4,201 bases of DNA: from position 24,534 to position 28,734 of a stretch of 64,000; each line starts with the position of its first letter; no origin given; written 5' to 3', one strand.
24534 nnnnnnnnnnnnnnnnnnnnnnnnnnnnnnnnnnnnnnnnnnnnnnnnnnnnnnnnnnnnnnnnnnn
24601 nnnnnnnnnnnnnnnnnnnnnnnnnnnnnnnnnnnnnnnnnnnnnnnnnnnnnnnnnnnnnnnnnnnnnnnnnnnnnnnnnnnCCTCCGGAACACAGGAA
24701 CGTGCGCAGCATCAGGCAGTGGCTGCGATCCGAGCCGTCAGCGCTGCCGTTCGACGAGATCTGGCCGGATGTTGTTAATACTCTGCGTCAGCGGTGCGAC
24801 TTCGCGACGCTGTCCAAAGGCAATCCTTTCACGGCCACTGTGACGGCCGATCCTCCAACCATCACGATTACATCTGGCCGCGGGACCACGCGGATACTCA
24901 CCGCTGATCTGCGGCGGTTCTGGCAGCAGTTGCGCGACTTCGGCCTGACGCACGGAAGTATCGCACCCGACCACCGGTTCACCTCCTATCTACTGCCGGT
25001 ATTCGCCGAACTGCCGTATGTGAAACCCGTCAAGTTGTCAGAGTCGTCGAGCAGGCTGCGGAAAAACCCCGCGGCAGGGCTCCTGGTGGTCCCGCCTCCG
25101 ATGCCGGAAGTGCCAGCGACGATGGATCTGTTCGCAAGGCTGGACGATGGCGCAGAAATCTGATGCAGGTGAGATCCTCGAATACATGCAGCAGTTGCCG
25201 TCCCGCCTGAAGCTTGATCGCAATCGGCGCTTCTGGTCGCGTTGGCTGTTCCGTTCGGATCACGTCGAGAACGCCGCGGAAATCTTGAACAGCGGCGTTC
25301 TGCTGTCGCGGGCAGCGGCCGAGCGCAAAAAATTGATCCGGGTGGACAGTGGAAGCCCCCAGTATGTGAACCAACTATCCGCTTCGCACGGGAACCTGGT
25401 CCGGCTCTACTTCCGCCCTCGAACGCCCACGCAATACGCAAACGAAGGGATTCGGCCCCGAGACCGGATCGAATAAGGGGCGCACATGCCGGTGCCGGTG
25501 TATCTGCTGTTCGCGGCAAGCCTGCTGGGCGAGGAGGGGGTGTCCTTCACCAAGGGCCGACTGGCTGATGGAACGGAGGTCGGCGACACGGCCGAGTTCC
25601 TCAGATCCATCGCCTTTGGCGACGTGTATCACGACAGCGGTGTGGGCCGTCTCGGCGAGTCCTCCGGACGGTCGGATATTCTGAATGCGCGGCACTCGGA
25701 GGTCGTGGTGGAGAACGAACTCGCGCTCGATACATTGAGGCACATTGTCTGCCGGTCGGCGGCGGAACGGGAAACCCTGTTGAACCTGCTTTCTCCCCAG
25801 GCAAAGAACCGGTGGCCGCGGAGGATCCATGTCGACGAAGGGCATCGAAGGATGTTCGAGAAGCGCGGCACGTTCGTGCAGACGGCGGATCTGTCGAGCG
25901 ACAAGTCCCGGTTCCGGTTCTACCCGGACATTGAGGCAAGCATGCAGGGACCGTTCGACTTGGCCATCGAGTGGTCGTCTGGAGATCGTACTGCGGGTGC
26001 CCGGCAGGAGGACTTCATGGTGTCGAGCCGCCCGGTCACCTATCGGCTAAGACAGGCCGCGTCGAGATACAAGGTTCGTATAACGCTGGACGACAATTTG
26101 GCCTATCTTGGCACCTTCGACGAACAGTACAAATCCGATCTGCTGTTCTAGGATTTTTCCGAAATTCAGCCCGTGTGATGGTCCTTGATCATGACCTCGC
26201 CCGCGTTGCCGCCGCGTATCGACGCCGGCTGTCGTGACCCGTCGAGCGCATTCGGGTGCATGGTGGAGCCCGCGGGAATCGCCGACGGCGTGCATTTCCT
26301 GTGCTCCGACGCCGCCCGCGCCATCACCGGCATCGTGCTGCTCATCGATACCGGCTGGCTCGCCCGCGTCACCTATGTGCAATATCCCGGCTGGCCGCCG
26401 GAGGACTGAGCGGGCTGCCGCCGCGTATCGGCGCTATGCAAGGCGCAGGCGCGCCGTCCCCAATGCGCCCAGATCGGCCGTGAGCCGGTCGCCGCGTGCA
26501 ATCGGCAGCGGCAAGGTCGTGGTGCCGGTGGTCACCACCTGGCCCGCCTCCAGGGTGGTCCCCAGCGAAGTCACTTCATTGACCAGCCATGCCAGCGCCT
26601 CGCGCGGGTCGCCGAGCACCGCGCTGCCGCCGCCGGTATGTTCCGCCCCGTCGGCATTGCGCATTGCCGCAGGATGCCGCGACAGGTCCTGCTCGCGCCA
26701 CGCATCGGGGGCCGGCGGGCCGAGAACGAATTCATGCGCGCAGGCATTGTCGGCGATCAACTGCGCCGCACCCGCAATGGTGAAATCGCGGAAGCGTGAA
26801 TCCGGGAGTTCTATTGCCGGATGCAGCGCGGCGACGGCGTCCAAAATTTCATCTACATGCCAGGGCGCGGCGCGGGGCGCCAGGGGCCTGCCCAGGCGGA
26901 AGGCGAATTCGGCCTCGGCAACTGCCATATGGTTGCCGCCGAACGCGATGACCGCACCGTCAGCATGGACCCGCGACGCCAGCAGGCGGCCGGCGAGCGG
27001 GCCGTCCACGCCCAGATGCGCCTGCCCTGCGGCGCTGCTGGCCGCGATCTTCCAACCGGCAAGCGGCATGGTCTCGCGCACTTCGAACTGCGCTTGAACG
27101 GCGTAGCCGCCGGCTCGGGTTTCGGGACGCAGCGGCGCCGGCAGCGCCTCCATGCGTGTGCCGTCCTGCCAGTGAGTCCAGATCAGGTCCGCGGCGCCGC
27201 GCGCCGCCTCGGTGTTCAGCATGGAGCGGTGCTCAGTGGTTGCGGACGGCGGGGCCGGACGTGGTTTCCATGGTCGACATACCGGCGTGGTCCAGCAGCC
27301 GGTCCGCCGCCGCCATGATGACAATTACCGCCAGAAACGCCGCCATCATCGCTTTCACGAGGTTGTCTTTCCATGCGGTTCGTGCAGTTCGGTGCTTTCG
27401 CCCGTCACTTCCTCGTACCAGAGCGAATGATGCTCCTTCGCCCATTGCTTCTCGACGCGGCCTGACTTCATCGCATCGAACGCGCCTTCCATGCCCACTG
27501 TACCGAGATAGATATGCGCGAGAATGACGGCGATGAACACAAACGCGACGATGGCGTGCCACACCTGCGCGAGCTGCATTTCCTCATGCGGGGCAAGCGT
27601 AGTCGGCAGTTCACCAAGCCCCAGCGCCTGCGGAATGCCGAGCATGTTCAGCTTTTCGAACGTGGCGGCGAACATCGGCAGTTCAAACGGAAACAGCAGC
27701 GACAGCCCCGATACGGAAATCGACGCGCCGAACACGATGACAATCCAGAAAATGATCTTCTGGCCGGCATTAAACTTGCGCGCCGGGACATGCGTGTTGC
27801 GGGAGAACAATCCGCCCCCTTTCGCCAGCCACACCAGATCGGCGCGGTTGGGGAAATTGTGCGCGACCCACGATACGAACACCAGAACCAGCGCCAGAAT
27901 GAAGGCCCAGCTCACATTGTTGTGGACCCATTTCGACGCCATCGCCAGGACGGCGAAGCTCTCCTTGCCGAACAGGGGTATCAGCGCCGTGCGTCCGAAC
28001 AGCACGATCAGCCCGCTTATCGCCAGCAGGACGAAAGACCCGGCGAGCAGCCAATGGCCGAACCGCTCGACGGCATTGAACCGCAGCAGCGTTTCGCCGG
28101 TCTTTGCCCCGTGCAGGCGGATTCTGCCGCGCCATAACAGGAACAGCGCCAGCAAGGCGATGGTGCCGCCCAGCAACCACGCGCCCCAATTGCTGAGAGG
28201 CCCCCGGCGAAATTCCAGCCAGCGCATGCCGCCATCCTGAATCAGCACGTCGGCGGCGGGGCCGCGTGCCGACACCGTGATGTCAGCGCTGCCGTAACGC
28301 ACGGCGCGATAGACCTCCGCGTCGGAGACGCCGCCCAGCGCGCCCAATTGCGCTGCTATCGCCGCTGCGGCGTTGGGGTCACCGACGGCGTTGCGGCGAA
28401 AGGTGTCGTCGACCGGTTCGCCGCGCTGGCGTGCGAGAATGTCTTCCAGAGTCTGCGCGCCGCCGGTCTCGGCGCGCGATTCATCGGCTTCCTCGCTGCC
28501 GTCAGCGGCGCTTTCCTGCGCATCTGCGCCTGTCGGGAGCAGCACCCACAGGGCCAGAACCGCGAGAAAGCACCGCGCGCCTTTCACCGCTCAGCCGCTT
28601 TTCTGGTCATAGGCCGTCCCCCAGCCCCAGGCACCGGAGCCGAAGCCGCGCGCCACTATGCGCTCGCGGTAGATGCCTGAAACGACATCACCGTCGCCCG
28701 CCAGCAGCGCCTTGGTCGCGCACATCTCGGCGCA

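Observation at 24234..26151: Reversed-order DarG-like macrodomain / DarT-like ADP-ribosyltransferase module with extra domains (top candidate for a variant or undescribed TA/defence system)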

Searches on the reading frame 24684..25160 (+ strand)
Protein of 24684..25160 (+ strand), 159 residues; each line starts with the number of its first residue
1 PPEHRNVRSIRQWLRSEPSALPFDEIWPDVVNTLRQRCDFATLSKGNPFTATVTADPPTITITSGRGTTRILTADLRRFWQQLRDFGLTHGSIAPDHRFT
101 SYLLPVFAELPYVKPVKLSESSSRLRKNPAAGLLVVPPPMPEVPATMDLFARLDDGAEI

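Call 63: search_solved_structures(query=window:24684-25160:+, max_evalue=10)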
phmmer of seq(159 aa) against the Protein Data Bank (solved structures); distinct sequences matched with E-value up to 10: 1.
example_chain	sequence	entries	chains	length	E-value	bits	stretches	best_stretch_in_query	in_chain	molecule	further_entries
3pxp_A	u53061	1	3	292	1.4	12.3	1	76-154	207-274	Helix-turn-helix domain protein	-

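Call 64: search_protein_families(library=phrogs, proteins=[window:24684-25160:+], max_evalue=1)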
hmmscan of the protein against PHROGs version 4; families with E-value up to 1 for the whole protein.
seq(159 aa): 0 families

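Call 76: search_protein_representatives(protein=window:24693-25160:+)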
Query: 156 residues. Proteins with E-value up to 0.001 (for the whole library): 92; up to 1e-10: 38; up to 1e-30: 6. The best 92 are listed.
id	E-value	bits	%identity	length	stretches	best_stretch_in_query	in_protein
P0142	3.3e-63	228.8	61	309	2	1-154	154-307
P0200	1.1e-45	171.9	49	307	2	1-149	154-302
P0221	7.3e-41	156.2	48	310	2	5-146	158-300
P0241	6.7e-37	143.3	47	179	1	1-145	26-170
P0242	5.9e-35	137.0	55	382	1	1-154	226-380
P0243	3.6e-33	131.2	55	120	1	41-155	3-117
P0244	1.7e-30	122.6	47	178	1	1-135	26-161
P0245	2.4e-30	122.0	42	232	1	1-149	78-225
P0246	2.4e-27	112.3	42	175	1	1-148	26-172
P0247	1.1e-26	110.2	45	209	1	11-136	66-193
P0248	2.1e-26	109.2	45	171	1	1-140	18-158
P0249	5.0e-23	98.3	40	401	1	1-136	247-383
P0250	1.5e-22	96.7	44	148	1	8-137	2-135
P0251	5.9e-22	94.8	53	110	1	53-143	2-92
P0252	2.2e-21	92.9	43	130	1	31-143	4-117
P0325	4.4e-04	36.7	24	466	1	3-147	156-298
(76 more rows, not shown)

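Call 78: search_protein_families(library=pfam, proteins=[P0325, P0249], max_evalue=0.01)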
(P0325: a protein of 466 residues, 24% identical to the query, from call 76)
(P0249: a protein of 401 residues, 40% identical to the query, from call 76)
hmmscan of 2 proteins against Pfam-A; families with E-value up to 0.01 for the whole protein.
P0325 (466 aa): 2 families
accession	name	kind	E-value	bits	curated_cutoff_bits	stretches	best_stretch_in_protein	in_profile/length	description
PF03167.25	UDG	-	4.5e-15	56.4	24.3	1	307-451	2-126/141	Uracil DNA glycosylase superfamily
PF01661.27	Macro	-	7.3e-10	39.3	22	1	18-116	1-106/118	Macro domain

P0249 (401 aa): 2 families
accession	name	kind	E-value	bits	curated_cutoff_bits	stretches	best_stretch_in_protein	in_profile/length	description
PF02384.22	N6_Mtase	-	9.3e-33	114.3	20.4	1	6-169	3-150/311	N-6 DNA Methylase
PF05175.20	MTS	-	0.0048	17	23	0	101-154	64-115/170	Methyltransferase small domain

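Call 79: find_encoding_contigs(protein=P0325, flank=4000, max_places=3)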
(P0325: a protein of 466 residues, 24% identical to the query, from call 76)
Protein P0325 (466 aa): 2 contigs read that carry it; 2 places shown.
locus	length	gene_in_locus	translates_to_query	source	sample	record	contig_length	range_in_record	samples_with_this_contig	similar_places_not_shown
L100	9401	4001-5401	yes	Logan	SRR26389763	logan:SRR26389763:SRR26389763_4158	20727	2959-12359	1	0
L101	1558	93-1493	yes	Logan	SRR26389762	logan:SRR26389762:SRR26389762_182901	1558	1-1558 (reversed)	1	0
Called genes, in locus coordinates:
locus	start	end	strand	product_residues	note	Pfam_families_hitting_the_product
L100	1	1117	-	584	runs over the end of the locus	-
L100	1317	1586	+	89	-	PF04226:Transgly_assoc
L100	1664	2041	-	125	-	-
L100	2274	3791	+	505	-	-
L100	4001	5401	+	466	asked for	PF01661:Macro, PF03167:UDG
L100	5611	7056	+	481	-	PF13676:TIR_2, PF14487:DarT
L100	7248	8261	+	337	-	PF01370:Epimerase, PF04321:RmlD_sub_bind (weak), PF16363:GDP_Man_Dehyd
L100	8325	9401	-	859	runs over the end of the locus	PF12704:MacB_PCD, PF02687:FtsX, PF12704:MacB_PCD, PF02687:FtsX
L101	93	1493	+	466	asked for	PF01661:Macro, PF03167:UDG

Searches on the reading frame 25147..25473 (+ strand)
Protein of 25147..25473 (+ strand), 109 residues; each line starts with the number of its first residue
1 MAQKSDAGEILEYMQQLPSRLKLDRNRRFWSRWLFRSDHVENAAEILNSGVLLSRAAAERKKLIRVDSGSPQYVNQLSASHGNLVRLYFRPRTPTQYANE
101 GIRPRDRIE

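Call 4: search_protein_families(library=pfam, proteins=[window:25147-25473:+], max_evalue=1)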
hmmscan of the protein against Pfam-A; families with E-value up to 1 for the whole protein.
window:25147-25473:+ (109 aa): 1 family
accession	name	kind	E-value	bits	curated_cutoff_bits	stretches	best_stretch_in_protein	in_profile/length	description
PF14487.12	DarT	-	1.7e-06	28.3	22.5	1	38-101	4-76/201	ssDNA thymidine ADP-ribosyltransferase, DarT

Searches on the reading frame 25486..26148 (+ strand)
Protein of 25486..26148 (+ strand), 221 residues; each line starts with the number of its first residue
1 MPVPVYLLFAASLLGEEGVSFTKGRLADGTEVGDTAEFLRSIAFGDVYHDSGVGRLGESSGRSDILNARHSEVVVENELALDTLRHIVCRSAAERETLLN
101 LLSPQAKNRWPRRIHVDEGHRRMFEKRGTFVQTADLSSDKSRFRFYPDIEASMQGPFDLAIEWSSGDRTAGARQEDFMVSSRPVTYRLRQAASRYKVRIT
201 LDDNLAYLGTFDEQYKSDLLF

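Call 4: search_protein_families(library=pfam, proteins=[window:25486-26148:+], max_evalue=1)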
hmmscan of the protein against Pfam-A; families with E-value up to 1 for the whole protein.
window:25486-26148:+ (221 aa): 1 family
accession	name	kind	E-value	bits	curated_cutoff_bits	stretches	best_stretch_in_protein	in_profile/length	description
PF14487.12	DarT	-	2e-05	24.9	22.5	1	4-114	87-193/201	ssDNA thymidine ADP-ribosyltransferase, DarT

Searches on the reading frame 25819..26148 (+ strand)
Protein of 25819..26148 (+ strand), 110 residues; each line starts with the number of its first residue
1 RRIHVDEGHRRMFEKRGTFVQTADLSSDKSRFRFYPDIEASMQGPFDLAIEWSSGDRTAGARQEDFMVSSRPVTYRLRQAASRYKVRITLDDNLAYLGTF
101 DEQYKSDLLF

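Call 64: search_protein_families(library=phrogs, proteins=[window:25819-26148:+], max_evalue=1)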
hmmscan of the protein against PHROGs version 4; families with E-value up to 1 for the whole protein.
seq(110 aa): 0 families

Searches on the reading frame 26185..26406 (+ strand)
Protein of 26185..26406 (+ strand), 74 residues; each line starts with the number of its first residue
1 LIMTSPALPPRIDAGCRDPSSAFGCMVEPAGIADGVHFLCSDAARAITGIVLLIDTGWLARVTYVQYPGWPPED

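Call 92: search_protein_families(library=pfam, proteins=[window:26185-26406:+], max_evalue=0.001)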
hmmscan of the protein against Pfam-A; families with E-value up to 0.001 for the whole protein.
window:26185-26406:+ (74 aa): 1 family
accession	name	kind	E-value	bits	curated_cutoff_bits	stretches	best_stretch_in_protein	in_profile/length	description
PF13561.12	adh_short_C2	-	9e-06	25.9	27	1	21-58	198-235/236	Enoyl-(Acyl carrier protein) reductase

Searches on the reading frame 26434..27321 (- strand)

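Call 92: search_protein_families(library=pfam, proteins=[window:26434-27321:-], max_evalue=0.001)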
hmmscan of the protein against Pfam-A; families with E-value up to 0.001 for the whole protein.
window:26434-27321:- (295 aa): 1 family
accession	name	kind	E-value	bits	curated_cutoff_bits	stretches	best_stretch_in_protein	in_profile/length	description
PF01557.24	FAA_hydrolase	-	1.4e-08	35.1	23.9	1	128-293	53-212/214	Fumarylacetoacetate (FAA) hydrolase C-terminal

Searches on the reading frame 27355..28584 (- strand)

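Call 92: search_protein_families(library=pfam, proteins=[window:27355-28584:-], max_evalue=0.001)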
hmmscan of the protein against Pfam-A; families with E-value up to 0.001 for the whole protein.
window:27355-28584:- (409 aa): 1 family
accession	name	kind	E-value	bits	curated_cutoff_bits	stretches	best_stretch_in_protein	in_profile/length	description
PF01292.26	Ni_hydr_CYTB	-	9.1e-22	78.1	30.1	1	168-375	1-179/179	Prokaryotic cytochrome b561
